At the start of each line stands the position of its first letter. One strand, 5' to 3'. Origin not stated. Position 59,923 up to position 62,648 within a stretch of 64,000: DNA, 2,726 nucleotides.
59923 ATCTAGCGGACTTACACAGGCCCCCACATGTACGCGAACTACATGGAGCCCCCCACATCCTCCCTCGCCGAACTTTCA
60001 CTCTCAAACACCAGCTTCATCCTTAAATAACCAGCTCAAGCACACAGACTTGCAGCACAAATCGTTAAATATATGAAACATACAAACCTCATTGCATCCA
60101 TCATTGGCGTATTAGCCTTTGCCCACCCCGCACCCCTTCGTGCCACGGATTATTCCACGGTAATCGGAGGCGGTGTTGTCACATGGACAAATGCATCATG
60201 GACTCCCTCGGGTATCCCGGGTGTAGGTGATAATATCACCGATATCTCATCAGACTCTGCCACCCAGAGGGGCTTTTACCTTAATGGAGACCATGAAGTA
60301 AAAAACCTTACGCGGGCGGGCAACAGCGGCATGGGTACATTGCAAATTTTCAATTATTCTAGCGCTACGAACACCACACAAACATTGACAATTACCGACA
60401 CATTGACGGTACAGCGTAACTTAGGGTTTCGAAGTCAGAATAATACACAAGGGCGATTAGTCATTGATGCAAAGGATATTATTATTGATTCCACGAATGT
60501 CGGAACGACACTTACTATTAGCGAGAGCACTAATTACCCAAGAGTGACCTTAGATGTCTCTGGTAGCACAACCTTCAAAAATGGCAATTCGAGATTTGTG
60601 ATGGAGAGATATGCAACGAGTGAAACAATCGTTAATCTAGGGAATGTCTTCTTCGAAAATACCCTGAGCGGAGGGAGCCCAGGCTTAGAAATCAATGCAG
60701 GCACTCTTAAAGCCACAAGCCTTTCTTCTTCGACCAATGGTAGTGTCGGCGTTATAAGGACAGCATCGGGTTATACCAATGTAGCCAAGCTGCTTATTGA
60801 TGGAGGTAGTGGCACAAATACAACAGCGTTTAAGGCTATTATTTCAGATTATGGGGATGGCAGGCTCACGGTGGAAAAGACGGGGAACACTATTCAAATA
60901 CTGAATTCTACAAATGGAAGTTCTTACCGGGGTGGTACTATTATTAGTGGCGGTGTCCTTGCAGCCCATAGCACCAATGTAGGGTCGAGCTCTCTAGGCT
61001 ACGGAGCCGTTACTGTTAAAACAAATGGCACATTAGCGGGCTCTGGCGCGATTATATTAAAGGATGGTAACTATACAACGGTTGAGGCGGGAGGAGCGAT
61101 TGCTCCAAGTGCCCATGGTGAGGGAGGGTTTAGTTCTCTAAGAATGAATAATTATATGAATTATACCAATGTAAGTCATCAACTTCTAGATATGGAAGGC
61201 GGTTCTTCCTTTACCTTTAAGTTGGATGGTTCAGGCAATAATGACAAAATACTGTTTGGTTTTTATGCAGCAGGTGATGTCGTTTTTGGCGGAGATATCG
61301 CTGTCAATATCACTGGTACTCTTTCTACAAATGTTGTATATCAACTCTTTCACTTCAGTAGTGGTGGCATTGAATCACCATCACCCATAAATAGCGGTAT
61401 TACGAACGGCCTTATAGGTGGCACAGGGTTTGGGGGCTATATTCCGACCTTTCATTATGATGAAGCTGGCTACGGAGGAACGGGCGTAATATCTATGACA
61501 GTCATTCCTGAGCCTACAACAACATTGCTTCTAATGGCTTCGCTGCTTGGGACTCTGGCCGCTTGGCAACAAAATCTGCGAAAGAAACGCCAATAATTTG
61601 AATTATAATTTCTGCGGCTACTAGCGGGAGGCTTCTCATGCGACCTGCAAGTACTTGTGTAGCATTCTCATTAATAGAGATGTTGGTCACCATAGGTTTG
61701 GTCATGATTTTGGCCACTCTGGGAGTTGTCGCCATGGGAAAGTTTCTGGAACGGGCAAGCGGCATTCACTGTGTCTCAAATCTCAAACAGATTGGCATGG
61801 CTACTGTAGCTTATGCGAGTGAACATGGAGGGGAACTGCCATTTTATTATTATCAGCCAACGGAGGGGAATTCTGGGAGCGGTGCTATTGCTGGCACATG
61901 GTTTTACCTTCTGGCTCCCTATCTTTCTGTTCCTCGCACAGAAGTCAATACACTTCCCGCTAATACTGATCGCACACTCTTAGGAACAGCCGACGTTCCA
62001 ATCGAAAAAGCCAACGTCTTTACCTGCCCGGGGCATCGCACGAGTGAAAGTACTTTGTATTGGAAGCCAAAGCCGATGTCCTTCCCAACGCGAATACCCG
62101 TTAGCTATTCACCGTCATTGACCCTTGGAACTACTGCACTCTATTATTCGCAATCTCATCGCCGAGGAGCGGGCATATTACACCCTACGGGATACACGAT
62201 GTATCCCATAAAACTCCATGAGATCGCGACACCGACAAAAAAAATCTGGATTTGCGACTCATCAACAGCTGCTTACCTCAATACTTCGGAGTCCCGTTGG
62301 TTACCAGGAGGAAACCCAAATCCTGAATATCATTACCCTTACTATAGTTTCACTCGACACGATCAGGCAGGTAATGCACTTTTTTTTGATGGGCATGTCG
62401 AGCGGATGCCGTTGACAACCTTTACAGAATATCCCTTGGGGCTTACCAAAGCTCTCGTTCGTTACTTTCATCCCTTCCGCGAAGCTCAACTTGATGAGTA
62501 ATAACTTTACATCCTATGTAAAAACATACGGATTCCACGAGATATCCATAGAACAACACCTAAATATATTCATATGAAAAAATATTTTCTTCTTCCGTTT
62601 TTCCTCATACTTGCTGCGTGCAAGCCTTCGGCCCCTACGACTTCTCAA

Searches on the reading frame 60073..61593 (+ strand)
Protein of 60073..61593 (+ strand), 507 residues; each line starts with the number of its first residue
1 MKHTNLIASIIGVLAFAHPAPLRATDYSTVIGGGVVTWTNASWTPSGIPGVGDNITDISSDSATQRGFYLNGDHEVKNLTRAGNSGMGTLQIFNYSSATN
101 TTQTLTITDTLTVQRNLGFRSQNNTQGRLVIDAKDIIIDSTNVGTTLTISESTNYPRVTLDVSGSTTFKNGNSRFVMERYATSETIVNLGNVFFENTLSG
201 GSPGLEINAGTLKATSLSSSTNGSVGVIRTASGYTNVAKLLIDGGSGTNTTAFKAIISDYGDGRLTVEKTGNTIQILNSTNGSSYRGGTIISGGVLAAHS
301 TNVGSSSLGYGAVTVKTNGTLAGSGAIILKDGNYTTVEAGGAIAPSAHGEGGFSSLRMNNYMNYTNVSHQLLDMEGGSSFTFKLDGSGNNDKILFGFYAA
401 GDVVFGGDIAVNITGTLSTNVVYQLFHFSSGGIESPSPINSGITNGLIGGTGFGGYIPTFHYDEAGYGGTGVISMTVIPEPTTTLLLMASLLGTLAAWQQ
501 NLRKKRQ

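Call 46: search_protein_families(library=pfam, proteins=[window:60073-61593:+], max_evalue=0.001)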
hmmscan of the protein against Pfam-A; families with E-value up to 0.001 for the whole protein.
window:60073-61593:+ (507 aa): 1 family
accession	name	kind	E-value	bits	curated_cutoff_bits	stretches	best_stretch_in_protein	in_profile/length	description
PF12951.13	PATR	-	0.00049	20.5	27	1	268-297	2-29/30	Passenger-associated-transport-repeat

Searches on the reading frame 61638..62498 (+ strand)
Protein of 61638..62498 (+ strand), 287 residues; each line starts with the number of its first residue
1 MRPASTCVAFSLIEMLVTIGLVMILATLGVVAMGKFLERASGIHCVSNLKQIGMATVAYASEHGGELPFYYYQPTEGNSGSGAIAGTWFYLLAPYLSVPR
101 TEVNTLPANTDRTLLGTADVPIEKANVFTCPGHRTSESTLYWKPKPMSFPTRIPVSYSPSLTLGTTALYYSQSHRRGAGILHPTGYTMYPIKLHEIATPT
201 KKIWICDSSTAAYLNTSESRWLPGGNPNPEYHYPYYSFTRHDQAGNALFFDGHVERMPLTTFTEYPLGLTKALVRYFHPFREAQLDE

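Call 46: search_protein_families(library=pfam, proteins=[window:61638-62498:+], max_evalue=0.001)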
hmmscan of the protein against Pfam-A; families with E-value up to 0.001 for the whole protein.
window:61638-62498:+ (287 aa): 1 family
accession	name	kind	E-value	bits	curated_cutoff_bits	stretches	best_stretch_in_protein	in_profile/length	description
PF07596.16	SBP_bac_10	-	2.5e-06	28.2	23.3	1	44-97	11-61/268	Protein of unknown function (DUF1559)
